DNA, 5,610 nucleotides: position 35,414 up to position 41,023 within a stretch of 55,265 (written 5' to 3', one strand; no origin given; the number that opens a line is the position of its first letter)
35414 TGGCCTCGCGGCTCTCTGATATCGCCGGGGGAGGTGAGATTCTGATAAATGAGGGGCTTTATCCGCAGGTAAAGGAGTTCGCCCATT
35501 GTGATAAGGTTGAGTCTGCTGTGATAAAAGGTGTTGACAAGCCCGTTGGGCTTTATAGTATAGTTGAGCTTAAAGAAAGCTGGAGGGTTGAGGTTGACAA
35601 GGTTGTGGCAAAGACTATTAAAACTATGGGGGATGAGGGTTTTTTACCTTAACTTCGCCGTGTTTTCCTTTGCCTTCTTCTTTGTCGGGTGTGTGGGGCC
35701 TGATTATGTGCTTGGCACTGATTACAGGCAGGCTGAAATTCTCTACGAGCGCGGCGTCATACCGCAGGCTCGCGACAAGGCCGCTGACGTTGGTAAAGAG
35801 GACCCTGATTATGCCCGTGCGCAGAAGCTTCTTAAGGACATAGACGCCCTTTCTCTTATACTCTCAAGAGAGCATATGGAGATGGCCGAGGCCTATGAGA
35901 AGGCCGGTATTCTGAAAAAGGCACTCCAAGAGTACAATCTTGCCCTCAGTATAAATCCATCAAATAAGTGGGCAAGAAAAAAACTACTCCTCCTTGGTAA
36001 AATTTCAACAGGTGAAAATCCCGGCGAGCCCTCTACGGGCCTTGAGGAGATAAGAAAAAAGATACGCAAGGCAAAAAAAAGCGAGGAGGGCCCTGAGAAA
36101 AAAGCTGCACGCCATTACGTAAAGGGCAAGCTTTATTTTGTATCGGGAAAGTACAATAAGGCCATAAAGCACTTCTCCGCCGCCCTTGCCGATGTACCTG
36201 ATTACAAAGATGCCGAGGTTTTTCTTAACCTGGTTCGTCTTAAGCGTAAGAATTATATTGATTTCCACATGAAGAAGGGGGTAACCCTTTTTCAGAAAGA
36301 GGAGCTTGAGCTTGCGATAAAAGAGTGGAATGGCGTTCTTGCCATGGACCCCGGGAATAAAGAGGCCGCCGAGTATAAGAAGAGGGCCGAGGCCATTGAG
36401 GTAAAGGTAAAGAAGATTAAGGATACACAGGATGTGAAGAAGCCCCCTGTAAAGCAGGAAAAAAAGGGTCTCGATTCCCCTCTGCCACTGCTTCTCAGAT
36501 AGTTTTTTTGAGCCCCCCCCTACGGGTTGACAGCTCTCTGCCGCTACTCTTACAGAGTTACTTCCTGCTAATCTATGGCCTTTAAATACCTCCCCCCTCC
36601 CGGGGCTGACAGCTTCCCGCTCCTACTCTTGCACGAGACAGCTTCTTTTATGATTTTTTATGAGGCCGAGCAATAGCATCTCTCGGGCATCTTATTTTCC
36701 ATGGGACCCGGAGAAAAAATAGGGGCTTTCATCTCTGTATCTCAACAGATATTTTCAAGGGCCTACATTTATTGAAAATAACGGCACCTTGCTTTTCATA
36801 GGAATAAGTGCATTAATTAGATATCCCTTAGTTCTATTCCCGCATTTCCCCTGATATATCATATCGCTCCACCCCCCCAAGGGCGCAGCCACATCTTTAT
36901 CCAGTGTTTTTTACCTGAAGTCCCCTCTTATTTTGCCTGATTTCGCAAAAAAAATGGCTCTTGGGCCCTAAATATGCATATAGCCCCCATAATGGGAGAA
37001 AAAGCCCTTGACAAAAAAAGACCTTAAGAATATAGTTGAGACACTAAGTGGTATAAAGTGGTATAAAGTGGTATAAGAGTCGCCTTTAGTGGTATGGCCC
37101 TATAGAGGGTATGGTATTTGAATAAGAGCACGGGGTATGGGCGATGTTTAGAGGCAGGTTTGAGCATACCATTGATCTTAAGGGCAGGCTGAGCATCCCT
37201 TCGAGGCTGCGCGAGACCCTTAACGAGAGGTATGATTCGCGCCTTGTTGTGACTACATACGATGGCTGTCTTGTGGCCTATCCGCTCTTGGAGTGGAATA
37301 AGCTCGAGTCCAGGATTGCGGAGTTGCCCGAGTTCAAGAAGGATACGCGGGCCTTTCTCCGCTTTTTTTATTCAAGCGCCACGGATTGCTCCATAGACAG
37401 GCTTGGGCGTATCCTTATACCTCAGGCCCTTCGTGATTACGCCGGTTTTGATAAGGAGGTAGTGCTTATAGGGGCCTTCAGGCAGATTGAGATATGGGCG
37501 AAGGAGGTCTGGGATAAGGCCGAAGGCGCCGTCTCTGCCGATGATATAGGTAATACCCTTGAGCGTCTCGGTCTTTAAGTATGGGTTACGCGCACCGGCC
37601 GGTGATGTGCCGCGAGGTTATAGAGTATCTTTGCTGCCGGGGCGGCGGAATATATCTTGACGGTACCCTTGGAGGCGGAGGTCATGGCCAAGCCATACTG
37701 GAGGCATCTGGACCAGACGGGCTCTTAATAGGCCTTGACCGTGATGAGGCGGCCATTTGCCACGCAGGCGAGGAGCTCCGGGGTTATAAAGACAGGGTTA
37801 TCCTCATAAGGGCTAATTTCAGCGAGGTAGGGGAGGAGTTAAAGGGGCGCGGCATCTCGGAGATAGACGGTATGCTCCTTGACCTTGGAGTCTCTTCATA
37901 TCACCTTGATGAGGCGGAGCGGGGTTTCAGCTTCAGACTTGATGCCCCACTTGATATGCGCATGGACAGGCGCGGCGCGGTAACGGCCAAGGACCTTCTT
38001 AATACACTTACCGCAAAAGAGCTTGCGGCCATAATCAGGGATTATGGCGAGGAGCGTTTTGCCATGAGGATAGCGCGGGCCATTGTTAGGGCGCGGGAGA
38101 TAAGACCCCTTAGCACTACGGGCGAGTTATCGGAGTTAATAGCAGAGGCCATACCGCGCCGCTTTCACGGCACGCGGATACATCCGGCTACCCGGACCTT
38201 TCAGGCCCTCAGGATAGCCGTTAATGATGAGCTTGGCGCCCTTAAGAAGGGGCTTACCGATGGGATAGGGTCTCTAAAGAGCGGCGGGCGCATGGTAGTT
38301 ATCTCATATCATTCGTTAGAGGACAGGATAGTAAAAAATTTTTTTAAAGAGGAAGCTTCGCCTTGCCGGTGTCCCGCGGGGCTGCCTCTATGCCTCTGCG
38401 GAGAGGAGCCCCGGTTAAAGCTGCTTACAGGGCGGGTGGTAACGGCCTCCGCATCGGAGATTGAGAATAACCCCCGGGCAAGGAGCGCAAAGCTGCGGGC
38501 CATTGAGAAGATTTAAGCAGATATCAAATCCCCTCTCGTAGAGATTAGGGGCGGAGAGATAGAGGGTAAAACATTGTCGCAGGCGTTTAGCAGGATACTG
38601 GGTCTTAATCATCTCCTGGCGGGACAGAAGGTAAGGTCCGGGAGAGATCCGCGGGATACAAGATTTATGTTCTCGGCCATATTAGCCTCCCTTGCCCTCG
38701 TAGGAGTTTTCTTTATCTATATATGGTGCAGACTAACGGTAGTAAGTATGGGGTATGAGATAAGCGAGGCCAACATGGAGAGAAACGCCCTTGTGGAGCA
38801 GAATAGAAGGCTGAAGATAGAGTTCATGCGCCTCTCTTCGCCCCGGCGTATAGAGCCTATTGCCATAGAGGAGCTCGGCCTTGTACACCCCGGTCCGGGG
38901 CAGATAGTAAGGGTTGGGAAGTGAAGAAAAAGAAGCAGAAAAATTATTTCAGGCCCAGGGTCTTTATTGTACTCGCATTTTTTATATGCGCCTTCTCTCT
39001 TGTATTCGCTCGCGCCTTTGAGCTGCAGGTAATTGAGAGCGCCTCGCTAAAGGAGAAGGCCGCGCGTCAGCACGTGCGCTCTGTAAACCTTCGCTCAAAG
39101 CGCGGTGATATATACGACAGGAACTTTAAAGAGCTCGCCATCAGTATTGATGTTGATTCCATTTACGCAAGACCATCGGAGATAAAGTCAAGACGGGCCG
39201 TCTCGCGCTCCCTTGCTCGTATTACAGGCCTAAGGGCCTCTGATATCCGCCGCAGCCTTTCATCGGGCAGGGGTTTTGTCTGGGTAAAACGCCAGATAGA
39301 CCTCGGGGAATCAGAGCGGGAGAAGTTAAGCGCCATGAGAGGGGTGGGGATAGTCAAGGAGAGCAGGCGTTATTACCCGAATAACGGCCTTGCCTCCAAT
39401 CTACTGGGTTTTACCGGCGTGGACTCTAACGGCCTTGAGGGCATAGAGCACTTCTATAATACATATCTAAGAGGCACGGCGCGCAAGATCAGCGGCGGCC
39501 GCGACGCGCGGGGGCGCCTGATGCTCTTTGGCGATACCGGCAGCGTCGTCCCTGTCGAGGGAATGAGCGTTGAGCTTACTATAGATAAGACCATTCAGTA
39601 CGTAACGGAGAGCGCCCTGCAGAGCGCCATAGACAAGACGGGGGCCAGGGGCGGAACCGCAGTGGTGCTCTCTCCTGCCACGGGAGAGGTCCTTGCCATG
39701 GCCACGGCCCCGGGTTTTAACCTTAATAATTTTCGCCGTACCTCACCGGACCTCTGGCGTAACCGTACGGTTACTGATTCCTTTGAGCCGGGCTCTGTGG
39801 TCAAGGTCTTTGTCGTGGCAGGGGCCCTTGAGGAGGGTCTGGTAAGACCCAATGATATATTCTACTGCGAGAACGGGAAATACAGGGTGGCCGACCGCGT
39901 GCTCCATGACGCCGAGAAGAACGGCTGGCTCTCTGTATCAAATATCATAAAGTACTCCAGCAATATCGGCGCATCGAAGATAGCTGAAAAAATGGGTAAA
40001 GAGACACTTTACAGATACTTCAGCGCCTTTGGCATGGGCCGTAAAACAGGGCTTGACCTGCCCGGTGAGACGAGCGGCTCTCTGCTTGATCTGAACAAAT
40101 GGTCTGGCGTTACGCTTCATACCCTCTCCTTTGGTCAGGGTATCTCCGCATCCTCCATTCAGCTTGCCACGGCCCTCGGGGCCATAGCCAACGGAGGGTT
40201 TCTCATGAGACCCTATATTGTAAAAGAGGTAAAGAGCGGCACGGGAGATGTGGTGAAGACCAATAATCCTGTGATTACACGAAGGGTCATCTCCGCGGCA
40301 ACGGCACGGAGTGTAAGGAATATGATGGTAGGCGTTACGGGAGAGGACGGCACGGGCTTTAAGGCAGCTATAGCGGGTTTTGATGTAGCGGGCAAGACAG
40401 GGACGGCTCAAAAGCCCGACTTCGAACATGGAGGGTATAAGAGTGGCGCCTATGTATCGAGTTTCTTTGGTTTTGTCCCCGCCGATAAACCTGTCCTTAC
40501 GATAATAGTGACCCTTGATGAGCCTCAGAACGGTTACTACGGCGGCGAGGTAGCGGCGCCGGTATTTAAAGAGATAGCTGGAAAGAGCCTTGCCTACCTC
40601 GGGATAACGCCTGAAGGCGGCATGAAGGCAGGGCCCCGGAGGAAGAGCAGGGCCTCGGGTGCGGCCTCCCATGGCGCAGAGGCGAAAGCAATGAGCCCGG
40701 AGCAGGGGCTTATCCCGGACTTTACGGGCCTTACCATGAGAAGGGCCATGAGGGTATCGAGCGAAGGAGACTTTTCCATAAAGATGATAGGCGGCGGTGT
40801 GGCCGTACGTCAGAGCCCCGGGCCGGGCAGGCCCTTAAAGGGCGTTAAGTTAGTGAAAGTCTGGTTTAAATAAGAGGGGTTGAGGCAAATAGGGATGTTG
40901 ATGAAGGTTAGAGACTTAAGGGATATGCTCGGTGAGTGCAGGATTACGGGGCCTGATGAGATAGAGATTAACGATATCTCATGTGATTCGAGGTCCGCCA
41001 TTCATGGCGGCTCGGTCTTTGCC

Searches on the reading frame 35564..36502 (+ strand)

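Call 60: search_protein_families(library=pfam, proteins=[window:35564-36502:+], max_evalue=0.00001)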
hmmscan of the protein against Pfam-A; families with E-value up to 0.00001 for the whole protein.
window:35564-36502:+ (312 aa): 7 families
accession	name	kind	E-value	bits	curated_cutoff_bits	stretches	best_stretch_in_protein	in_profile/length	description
PF07719.23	TPR_2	-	3.4e-15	55.3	27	0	183-213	3-33/34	Tetratricopeptide repeat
PF00515.34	TPR_1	-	3.3e-12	46.1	27.8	0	184-208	4-28/34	Tetratricopeptide repeat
PF13414.12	TPR_11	-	1.8e-10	40.8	26.8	0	188-216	1-29/42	TPR repeat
PF13428.12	TPR_14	-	1e-09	38.6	23.5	0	103-142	3-42/44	Tetratricopeptide repeat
PF13432.12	TPR_16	-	8.3e-09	36.2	32.7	0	185-220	1-36/65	Tetratricopeptide repeat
PF14559.12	TPR_19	-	9.2e-06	26.3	25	0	194-221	4-31/68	Tetratricopeptide repeat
PF10602.15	RPN7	-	9.5e-06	25.8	29.6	0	160-226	16-82/174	26S proteasome subunit RPN7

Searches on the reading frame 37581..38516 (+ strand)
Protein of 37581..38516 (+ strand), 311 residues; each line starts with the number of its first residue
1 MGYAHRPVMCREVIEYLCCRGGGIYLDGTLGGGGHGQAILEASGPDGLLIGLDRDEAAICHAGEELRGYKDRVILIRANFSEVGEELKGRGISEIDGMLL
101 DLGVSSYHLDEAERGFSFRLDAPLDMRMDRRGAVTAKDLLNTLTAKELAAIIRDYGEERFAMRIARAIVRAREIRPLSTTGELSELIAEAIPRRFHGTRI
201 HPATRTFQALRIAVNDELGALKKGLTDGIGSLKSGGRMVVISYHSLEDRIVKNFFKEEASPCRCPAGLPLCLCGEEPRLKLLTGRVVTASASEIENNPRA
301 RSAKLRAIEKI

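Call 60: search_protein_families(library=pfam, proteins=[window:37581-38516:+], max_evalue=0.00001)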
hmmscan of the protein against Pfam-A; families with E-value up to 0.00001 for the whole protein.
window:37581-38516:+ (311 aa): 1 family
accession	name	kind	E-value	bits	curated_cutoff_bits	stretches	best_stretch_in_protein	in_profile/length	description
PF01795.25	Methyltransf_5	-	5.4e-116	387.8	27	1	4-311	3-309/309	MraW methylase family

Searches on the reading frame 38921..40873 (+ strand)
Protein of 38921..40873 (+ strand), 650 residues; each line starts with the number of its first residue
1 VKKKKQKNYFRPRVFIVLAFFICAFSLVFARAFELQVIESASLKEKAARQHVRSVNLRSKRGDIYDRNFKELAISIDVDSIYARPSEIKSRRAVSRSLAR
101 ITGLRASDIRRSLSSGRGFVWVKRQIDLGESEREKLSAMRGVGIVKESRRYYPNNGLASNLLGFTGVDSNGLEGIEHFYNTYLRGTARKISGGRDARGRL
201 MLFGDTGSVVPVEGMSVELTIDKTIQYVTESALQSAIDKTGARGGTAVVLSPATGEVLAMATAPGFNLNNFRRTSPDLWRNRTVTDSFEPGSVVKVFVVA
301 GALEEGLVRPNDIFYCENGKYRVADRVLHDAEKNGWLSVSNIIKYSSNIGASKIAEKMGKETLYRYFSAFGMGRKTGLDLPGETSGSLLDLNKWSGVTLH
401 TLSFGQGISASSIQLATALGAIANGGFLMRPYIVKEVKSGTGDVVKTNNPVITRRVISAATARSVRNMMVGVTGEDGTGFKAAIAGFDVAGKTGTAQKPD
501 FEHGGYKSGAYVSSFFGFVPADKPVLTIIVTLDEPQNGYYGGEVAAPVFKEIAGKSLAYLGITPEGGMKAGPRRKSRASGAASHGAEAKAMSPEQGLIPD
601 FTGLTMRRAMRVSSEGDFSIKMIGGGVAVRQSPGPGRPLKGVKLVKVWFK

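Call 60: search_protein_families(library=pfam, proteins=[window:38921-40873:+], max_evalue=0.00001)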
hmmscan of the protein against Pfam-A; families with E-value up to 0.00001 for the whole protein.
window:38921-40873:+ (650 aa): 2 families
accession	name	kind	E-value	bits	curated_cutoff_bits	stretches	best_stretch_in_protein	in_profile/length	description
PF00905.27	Transpeptidase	-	1.4e-83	281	22.1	1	245-552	1-297/299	Penicillin binding protein transpeptidase domain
PF03717.20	PBP_dimer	-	3.2e-14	54.2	24.4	1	59-200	4-175/180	Penicillin-binding Protein dimerisation domain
